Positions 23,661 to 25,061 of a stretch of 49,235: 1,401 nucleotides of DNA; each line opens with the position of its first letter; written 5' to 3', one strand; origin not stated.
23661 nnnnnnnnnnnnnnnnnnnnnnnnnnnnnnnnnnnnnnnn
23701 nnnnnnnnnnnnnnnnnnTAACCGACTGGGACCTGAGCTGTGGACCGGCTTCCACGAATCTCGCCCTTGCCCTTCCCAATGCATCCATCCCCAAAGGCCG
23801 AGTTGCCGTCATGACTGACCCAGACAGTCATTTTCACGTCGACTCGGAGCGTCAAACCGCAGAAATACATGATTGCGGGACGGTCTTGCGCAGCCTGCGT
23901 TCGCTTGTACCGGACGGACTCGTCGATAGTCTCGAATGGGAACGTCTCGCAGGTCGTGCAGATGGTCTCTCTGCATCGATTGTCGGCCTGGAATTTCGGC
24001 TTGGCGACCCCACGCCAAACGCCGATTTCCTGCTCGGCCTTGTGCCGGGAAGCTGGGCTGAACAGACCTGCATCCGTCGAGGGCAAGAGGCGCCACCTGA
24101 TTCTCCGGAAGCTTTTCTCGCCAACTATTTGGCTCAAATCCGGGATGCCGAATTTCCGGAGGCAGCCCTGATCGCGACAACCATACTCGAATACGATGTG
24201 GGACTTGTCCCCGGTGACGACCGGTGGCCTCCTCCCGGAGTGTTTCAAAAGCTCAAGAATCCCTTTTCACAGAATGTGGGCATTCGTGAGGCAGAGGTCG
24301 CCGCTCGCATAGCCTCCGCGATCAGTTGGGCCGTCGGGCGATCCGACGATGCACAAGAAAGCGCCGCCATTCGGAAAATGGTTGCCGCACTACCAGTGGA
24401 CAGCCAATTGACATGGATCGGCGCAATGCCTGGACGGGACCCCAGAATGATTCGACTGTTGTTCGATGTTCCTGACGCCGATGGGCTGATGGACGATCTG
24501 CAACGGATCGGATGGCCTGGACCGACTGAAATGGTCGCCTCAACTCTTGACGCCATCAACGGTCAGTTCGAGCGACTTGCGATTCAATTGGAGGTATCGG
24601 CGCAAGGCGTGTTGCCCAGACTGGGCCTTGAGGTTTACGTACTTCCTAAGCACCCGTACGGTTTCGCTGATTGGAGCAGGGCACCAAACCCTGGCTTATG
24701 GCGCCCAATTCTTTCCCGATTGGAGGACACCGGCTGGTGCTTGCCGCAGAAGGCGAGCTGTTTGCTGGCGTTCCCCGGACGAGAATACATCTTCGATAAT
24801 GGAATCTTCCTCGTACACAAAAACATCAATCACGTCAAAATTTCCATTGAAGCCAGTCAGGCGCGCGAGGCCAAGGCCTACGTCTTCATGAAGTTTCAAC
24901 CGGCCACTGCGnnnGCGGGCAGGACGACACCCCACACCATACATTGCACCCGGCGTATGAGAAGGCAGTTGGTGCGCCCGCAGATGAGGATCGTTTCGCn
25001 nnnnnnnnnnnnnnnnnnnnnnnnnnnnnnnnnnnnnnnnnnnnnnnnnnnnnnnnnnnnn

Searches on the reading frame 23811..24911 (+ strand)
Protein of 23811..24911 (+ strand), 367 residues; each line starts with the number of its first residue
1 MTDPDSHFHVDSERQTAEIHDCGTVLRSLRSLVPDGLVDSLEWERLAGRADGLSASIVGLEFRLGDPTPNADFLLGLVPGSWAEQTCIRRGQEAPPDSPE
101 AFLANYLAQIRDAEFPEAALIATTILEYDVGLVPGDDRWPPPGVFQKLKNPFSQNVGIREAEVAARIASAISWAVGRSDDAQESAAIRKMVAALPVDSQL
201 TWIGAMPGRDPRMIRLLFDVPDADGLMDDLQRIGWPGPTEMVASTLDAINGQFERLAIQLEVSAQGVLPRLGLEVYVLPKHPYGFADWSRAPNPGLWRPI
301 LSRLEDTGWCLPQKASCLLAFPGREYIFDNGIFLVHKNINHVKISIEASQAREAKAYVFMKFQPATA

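Call 3: search_protein_families(library=ncbifam, proteins=[window:23811-24911:+], max_evalue=0.01)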
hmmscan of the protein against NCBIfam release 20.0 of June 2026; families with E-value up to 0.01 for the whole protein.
window:23811-24911:+ (367 aa): 0 families

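Call 4: search_protein_families(library=pfam, proteins=[window:23811-24911:+], max_evalue=0.01)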
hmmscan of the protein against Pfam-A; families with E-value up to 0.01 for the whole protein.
window:23811-24911:+ (367 aa): 0 families

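Call 18: find_homologous_proteins(query=window:23811-24911:+, max_evalue=0.001)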
Query window:23811-24911:+ (367 aa): 59 proteins with E <= 0.001 among 8000 candidates.
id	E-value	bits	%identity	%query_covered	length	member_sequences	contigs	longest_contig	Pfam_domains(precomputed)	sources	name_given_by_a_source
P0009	4.8e-248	840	100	100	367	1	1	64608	-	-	-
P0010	2.8e-174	597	75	100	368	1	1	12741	-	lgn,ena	-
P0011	2.2e-161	555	73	97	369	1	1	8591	-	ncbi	-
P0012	5.1e-159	547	70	98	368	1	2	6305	-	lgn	-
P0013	8.7e-155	533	70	100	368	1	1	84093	-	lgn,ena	-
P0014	4.5e-154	531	68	100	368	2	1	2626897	-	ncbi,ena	-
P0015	2.9e-153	528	67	100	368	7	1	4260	-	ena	-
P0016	2.1e-123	430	74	38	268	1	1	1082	-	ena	-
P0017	8.7e-123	428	55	99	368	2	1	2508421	-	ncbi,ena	-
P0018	7.6e-121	422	57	97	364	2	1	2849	-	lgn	-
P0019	5.9e-120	419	58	94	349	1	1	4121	-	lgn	-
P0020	1.5e-117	411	56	94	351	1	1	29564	-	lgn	-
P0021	3.3e-115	403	55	98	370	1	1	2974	-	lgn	-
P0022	1.1e-113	398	53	98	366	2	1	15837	-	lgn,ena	-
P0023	2.5e-108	380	50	98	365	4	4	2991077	-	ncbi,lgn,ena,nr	ncbi:MAG: hypothetical protein OXE41_12470 [Gammaproteobacteria bacterium]|nr:hypothetical protein [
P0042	1.7e-48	183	36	91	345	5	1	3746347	-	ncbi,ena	-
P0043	1.0e-46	178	35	92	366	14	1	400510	-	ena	-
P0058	1.4e-39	154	33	93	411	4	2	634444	-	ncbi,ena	-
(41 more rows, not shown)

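Call 20: find_encoding_contigs(protein=P0014, flank=8000, max_places=2)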
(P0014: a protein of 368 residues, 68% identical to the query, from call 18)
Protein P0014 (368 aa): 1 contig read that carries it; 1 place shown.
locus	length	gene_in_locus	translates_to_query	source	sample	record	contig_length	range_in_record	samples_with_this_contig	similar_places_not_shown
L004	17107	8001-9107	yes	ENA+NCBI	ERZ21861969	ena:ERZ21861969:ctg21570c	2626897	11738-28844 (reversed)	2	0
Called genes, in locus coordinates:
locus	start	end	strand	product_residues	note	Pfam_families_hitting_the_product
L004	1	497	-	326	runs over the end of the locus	PF02899:Phage_int_SAM_1, PF00589:Phage_integrase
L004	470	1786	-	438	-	PF00890:FAD_binding_2 (weak), PF01134:GIDA, PF01262:AlaDh_PNT_C (weak), PF01266:DAO, PF07992:Pyr_redox_2 (weak), PF12831:FAD_oxidored, PF13450:NAD_binding_8 (weak)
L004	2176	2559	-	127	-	PF01850:PIN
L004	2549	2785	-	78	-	PF22513:FitA-like_RHH, PF03869:Arc (weak)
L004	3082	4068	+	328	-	PF00282:Pyridoxal_deC, PF00155:Aminotran_1_2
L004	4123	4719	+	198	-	PF00282:Pyridoxal_deC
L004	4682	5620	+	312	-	PF12760:Zn_ribbon_IS1595 (weak), PF12762:DDE_Tnp_IS1595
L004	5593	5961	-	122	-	-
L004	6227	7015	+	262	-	PF01755:Glyco_transf_25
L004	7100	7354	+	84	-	PF02979:NHase_alpha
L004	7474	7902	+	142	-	PF27765:UCP032817-like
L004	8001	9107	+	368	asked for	-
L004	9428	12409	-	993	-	PF00664:ABC_membrane, PF00005:ABC_tran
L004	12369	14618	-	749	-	PF03412:Peptidase_C39, PF00664:ABC_membrane, PF00005:ABC_tran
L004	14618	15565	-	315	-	PF25919:BSH_CusB (faint), PF00364:Biotin_lipoyl (faint), PF25917:BSH_RND (weak)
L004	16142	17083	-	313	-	-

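Call 21: find_encoding_contigs(protein=P0023, flank=8000, max_places=2)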
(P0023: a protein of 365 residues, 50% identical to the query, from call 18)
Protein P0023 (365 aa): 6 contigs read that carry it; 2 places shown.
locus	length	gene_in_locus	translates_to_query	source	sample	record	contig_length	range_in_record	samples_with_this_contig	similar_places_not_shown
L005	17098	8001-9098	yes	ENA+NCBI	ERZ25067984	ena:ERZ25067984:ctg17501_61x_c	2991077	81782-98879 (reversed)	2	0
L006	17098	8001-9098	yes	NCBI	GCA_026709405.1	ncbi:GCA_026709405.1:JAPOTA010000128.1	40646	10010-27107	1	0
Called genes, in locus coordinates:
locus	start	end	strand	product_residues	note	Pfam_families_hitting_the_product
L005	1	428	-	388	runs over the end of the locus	PF01168:Ala_racemase_N, PF14031:D-ser_dehydrat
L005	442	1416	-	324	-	PF00291:PALP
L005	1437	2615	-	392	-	PF00266:Aminotran_5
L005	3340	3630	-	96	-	-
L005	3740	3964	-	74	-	-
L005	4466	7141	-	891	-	PF00330:Aconitase, PF00694:Aconitase_C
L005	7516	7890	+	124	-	PF27765:UCP032817-like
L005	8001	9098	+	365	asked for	-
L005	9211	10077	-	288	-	PF02668:TauD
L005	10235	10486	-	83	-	PF27793:RNP_Burkhold (weak), PF02979:NHase_alpha (weak)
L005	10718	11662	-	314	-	-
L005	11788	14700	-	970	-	PF00664:ABC_membrane, PF00005:ABC_tran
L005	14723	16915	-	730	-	PF03412:Peptidase_C39, PF00664:ABC_membrane, PF00005:ABC_tran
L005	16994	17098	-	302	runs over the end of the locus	-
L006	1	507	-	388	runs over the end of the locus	PF01168:Ala_racemase_N, PF14031:D-ser_dehydrat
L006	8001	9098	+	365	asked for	-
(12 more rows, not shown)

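Call 24: find_encoding_contigs(protein=P0042, flank=8000, max_places=2)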
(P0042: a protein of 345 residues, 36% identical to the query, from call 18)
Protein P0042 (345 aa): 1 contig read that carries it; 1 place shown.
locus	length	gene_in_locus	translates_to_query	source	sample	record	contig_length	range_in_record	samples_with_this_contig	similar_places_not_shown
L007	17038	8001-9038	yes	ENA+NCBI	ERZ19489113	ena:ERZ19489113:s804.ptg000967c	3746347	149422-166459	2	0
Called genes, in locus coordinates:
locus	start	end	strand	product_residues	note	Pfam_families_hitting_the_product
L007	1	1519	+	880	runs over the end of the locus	PF17900:Peptidase_M1_N, PF01433:Peptidase_M1, PF11940:DUF3458, PF17432:DUF3458_C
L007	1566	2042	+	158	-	PF00903:Glyoxalase, PF13468:Glyoxalase_3, PF13669:Glyoxalase_4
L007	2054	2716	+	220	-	PF01596:Methyltransf_3, PF13649:Methyltransf_25 (faint), PF13578:Methyltransf_24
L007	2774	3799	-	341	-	PF17396:DUF1611_N, PF07755:DUF1611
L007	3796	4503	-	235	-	PF08761:dUTPase_2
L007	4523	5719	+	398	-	PF02771:Acyl-CoA_dh_N, PF02770:Acyl-CoA_dh_M, PF00441:Acyl-CoA_dh_1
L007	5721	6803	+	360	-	PF02771:Acyl-CoA_dh_N, PF00441:Acyl-CoA_dh_1, PF08028:Acyl-CoA_dh_2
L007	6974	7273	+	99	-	PF02979:NHase_alpha (weak), PF14407:Frankia_peptide (weak)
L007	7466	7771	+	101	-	PF14407:Frankia_peptide (weak), PF02979:NHase_alpha (weak)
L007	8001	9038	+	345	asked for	-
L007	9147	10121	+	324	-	-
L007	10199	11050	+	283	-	PF00348:polyprenyl_synt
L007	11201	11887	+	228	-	PF06181:Urate_ox_N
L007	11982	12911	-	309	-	-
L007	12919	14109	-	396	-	PF07690:MFS_1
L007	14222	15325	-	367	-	-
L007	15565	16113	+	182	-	PF00903:Glyoxalase, PF13468:Glyoxalase_3 (faint), PF18029:Glyoxalase_6 (weak)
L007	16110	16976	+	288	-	PF00903:Glyoxalase (faint)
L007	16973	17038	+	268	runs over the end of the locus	PF07728:AAA_5, PF08406:CbbQ_C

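Call 25: find_encoding_contigs(protein=P0058, flank=8000, max_places=2)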
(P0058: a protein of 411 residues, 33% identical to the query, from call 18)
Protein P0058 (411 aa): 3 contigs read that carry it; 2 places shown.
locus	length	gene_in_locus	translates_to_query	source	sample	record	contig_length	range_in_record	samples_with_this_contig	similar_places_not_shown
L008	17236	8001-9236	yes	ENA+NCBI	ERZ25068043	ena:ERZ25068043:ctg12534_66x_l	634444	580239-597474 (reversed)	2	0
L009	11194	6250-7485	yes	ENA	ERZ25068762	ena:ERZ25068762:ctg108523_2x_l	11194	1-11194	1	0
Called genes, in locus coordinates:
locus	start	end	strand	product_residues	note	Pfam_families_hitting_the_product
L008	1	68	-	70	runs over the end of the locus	PF01850:PIN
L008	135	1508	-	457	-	PF05598:DUF772, PF01609:DDE_Tnp_1, PF13751:DDE_Tnp_1_6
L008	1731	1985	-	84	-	PF07704:PSK_trans_fac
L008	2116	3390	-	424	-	PF05090:HTTM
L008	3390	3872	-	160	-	-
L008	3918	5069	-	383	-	PF00196:GerE (weak)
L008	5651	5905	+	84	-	PF02979:NHase_alpha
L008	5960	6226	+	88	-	PF02979:NHase_alpha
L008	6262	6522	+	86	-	PF02979:NHase_alpha (weak)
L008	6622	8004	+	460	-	PF01565:FAD_binding_4, PF09265:Cytokin-bind (weak)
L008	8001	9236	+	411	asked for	-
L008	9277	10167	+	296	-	PF25919:BSH_CusB (faint), PF25973:BSH_CzcB (weak)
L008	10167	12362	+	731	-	PF03412:Peptidase_C39, PF00664:ABC_membrane, PF00005:ABC_tran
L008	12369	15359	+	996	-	PF00664:ABC_membrane, PF00005:ABC_tran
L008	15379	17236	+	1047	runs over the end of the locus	PF00873:ACR_tran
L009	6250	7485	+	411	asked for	-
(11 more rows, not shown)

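Call 26: find_encoding_contigs(protein=P0017, flank=8000, max_places=2)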
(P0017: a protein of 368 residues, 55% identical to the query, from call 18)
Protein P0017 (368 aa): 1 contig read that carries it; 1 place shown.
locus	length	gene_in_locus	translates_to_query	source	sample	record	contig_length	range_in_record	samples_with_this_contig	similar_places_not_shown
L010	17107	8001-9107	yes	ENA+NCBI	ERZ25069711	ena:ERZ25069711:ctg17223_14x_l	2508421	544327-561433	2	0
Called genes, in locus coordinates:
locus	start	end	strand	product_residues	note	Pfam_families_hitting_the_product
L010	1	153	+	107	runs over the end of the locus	PF01521:Fe-S_biosyn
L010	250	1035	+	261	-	PF01242:PTPS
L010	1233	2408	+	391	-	PF13784:Fic_N, PF02661:Fic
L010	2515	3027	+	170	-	-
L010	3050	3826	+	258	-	PF09509:Hypoth_Ymh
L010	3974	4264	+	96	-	-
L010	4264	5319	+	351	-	PF03235:GmrSD_N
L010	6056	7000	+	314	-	-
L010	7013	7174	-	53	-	-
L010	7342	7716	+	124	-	PF27765:UCP032817-like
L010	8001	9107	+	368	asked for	-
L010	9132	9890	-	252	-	PF02668:TauD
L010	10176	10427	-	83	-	PF02979:NHase_alpha (faint)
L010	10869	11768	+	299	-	PF00691:OmpA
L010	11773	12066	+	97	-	-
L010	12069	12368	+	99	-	PF07178:TraL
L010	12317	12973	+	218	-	PF05309:TraE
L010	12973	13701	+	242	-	PF06586:TraK_N, PF23536:TraK_C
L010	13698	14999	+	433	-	PF03743:TrbI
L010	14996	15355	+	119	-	PF09676:TraV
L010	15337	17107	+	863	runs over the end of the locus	PF11130:TraC_F_IV, PF12846:AAA_10, PF19044:P-loop_TraG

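Call 31: predict_structure(alignment_id=A2)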
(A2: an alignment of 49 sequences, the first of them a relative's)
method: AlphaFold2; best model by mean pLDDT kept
length: 367 residues; sequences in the alignment: 49
mean_pLDDT: 91.6   pTM: 0.91
mean pLDDT of the five models: 91.6, 91.3, 90.9, 90.6, 90.5
residues with pLDDT >= 90: 293; 70-90: 51; 50-70: 20; < 50: 3
segments of 3 or more residues with pLDDT < 50: none
pLDDT, mean of each block of 10 residues (from residue 1): 75 90 94 95 95 96 97 96 97 96 97 94 95 76 94 78 97 95 98 91 92 95 90 94 95 93 96 91 58 88 98 98 91 92 93 96 84
secondary structure, 60 per line:
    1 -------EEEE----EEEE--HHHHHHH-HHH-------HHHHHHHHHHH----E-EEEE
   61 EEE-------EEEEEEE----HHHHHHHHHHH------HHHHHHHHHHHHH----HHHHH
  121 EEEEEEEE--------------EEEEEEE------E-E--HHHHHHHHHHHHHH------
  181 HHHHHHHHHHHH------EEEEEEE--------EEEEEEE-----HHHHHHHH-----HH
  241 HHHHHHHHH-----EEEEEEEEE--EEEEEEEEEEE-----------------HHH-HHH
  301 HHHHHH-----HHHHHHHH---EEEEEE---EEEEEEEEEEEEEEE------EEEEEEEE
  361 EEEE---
elements in order: E8-11 E16-19 H22-28 H40-50 E57-63 E71-77 H82-92 H99-111 H116-120 E121-128 E143-149 H161-174 H181-192 E199-205 E214-220 H226-233 H239-249 E255-263 E266-276 H298-306 H312-319 E323-328 E332-346 E353-364

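Call 37: fold_search(model_id=the predicted structure, library=pdb)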
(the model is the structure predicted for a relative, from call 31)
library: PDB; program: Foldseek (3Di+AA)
matches with E <= 10: 880; with E <= 0.001: 31
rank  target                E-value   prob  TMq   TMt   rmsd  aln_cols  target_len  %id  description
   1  4ld7_O                1.7e-06  1.00  0.51  0.48   7.6       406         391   12  Crystal structure of AnaPT from Neosartorya fischeri (released 2013-12-11)
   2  4ld7_K                3.9e-06  1.00  0.51  0.48   7.6       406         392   12  Crystal structure of AnaPT from Neosartorya fischeri (released 2013-12-11)
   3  4ld7_A                4.6e-06  1.00  0.51  0.48   7.6       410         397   12  Crystal structure of AnaPT from Neosartorya fischeri (released 2013-12-11)
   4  6zs0_BBB              5.7e-06  1.00  0.48  0.50   7.5       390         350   16  Crystal structure of 5-dimethylallyltryptophan synthase from Streptomyces coelicolor (released 2020-12-09)
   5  5yk9_A                6.7e-06  1.00  0.45  0.54   8.0       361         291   13  Crystal structure of selenomethionine-labelled indole prenyltransferase AmbP1 (released 2018-06-06)
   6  4ee7_B                7.1e-06  1.00  0.40  0.49   9.2       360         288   12  Crystal Structure of the Novel Phenazine Prenyltransferase EpzP in complex with S-thiolodiphosphate (methylated) (released 2012-11-14)
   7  7w8u                  1.0e-05  1.00  0.50  0.52   7.2       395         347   14  Crystal Structure of Indole Prenyltransferase IptA (released 2022-10-19)
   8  2xm5                  1.2e-05  1.00  0.46  0.53   7.3       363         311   11  Structural and Mechanistic Analysis of the Magnesium-Independent Aromatic Prenyltransferase CloQ from the Clorobiocin Bi (released 2010-10-27)
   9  7w8w                  1.5e-05  1.00  0.50  0.53   7.1       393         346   16  DMSPP- and 5-Me-Trp-bound 6-dimethylallyl tryptophan synthase, IptA (released 2022-10-19)
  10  6zrz_AAA              1.9e-05  1.00  0.48  0.49   7.5       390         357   16  Crystal structure of 5-dimethylallyl tryptophan synthase from Streptomyces coelicolor in complex with DMASPP and Trp (released 2020-12-09)
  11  1zb6                  2.3e-05  1.00  0.44  0.52   8.4       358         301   12  Co-Crystal Structure of ORF2 an Aromatic Prenyl Transferase from Streptomyces sp. strain cl190 complexed with GSPP and 1 (released 2005-06-21)
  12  7xvj_D                2.3e-05  1.00  0.50  0.49   6.9       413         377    8  Crystal structure of CdpNPT in complex with harmol (released 2023-04-05)
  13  7w8y                  2.8e-05  1.00  0.51  0.53   7.3       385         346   15  DMSPP- and Naplha-Me-Trp-bound 6-dimethylallyl tryptophan synthase, IptA (released 2022-10-19)
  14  5jxm                  3.2e-05  1.00  0.51  0.52   7.2       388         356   12  Crystal Structure of Prenyltransferase PriB Apo Form (released 2016-06-08)
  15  7w8v                  3.5e-05  1.00  0.48  0.51   7.6       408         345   15  DMSPP- and Trp-bound 6-dimethylallyl tryptophan synthase, IptA (released 2022-10-19)
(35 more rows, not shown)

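Call 57: find_related_loci(query=A4, collection=genome_contigs, flank=8000)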
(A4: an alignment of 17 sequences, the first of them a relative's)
Query A4 (367 aa) in genome_contigs; peptide patterns used: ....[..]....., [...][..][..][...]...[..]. (x = any residue, [..] = any of these).
111 stretches matched a pattern; 5 encode a relative of the query (tblastn E <= 1e-3); 5 distinct loci.
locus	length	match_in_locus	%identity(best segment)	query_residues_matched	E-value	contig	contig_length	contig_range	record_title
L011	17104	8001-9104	68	1-367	2e-159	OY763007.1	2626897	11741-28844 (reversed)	MAG: Nitrospirales bacterium isolate d9641d0a-9015-4cc2-bf8e-6a264f466c72 genome assembly, chromosome: 1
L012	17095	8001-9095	54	1-364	2e-123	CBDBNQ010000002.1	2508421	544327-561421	MAG: Nitrospirales bacterium isolate a682887b-61b0-46b6-b4c5-97f9e0a0637c genome assembly, contig: contig_2, whole genom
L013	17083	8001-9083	50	6-365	2e-115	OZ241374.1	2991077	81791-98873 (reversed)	MAG: Arenicellales bacterium isolate e20ed838-ccde-4585-ad24-56f5f8a8bd1e genome assembly, chromosome: 1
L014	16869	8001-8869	47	67-364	5e-67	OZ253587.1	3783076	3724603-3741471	MAG: Chloroflexota bacterium isolate c48e1457-3bc6-4d91-b545-4e17b7aa62c7 genome assembly, chromosome: 1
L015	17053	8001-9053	33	23-363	7e-38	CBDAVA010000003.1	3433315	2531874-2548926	MAG: Alphaproteobacteria bacterium isolate 3ed36f7e-b900-4645-ac4c-5e4300aaab8a genome assembly, contig: contig_3, whole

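Call 58: find_related_loci(query=A4, collection=metagenome_contigs, flank=6000)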
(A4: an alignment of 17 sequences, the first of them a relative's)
Query A4 (367 aa) in metagenome_contigs; peptide patterns used: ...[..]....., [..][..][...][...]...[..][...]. (x = any residue, [..] = any of these).
600 stretches matched a pattern, but none encodes a relative of the query by tblastn (E <= 1e-3).

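Call 61: find_encoding_contigs(protein=P0043, flank=7000, max_places=1)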
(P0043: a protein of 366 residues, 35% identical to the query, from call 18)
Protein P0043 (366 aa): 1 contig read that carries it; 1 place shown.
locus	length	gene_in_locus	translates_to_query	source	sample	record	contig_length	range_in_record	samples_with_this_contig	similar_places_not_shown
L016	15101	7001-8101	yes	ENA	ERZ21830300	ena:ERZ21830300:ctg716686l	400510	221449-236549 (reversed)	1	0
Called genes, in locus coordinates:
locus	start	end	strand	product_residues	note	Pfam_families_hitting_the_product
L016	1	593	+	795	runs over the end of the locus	PF01590:GAF, PF13185:GAF_2, PF00989:PAS, PF13426:PAS_9 (weak), PF00512:HisKA, PF02518:HATPase_c, PF00072:Response_reg, PF00486:Trans_reg_C, +1 more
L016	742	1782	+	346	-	PF13243:SQHop_cyclase_C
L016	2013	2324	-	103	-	PF02979:NHase_alpha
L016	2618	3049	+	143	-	-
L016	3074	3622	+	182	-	-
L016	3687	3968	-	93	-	PF02979:NHase_alpha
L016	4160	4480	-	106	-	PF02979:NHase_alpha (weak), PF14407:Frankia_peptide (weak)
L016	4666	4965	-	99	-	PF14407:Frankia_peptide (weak), PF02979:NHase_alpha (weak)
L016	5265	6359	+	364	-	-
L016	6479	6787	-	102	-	PF14407:Frankia_peptide (faint), PF27793:RNP_Burkhold (weak), PF02979:NHase_alpha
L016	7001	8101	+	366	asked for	-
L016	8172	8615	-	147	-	PF27765:UCP032817-like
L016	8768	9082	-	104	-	PF02979:NHase_alpha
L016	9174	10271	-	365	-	PF13795:HupE_UreJ_2, PF04955:HupE_UreJ (weak)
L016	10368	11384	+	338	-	-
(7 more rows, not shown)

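Call 65: search_protein_representatives(alignment_id=A2)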
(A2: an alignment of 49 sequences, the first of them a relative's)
Query: 49 sequences, 359 profile positions. Proteins with E-value up to 0.001 (for the whole library): 3792; up to 1e-10: 2817; up to 1e-30: 692. The best 150 are listed.
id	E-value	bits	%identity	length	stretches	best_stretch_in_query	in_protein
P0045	2.3e-144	497.0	-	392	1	4-358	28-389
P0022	8.3e-131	452.4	-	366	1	4-358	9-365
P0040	1.0e-130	452.1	-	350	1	15-357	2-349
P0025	3.6e-128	443.7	-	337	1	17-358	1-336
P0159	1.3e-127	441.9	-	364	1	7-358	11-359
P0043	8.3e-123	426.1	-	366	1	7-358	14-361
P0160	4.8e-117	407.1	-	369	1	7-356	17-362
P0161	1.5e-116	405.5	-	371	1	11-357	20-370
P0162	2.6e-115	401.4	-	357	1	11-357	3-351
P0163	6.9e-113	393.4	-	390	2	159-357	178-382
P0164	3.5e-112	391.1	-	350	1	20-357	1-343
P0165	1.4e-110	385.8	-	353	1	8-354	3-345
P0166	2.3e-110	385.1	-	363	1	10-357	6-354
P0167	3.5e-110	384.5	-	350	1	4-357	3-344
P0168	1.1e-107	376.3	-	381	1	6-357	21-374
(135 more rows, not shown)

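Call 73: search_solved_structures(query=A2, max_evalue=10, show_alignments=2)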
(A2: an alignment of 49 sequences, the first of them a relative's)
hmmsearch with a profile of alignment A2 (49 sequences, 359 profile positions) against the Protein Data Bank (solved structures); distinct sequences matched with E-value up to 10: 0.

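Call 74: find_encoding_contigs(protein=P0010, flank=6000, max_places=2)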
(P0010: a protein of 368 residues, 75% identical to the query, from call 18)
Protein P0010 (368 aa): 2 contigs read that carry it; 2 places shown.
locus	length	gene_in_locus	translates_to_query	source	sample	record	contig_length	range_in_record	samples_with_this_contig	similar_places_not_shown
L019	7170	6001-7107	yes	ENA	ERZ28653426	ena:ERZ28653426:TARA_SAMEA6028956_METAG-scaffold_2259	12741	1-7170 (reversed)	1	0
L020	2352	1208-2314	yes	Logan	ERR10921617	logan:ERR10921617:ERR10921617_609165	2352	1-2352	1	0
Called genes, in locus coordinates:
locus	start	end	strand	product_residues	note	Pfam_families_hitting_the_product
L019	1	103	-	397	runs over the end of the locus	PF08495:FIST, PF10442:FIST_C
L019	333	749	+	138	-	PF07798:CCDC90-like (weak), PF01442:Apolipoprotein (weak), PF07798:CCDC90-like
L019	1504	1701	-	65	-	-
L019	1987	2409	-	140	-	PF00583:Acetyltransf_1, PF13508:Acetyltransf_7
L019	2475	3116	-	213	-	PF04367:DUF502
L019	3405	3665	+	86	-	PF03966:Trm112p (weak)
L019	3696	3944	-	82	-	-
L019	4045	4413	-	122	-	-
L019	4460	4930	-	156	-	-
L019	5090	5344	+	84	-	PF02979:NHase_alpha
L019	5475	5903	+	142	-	PF27765:UCP032817-like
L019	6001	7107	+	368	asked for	-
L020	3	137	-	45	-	?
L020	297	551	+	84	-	PF02979:NHase_alpha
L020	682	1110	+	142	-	PF27765:UCP032817-like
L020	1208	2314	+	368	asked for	-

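Call 88: search_dna_similar(query=window:23811-24911:+, collection=plasmids, mode=protein, max_evalue=0.001, max_rows=15)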
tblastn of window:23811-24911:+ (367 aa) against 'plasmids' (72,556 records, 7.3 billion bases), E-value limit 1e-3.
Records with a match: 3; places in all: 3; records where one place covers at least 80% of the query: 2.
Best place of each record, by identity: <60% 3.
By first word of the organism name: Nostoc 1; Pseudanabaena 1; Azospirillum 1.
By predicted mobility (MOB-suite, as given by PLSDB): non-mobilizable 2; mobilizable 1.
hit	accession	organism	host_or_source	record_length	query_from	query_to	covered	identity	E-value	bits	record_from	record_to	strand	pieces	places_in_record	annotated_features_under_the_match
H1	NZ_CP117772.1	Nostoc sp. UHCC 0926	whole organism,lichen surface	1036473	60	358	81%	22.5%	2e-9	67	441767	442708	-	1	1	none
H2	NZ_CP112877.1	Pseudanabaena galeata CCNP1313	-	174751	25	360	92%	19.9%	4e-8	63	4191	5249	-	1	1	2OG-Fe(II) oxygenase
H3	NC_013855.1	Azospirillum sp. B510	-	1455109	167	362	53%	26.3%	8e-4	49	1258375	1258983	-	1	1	record has no annotation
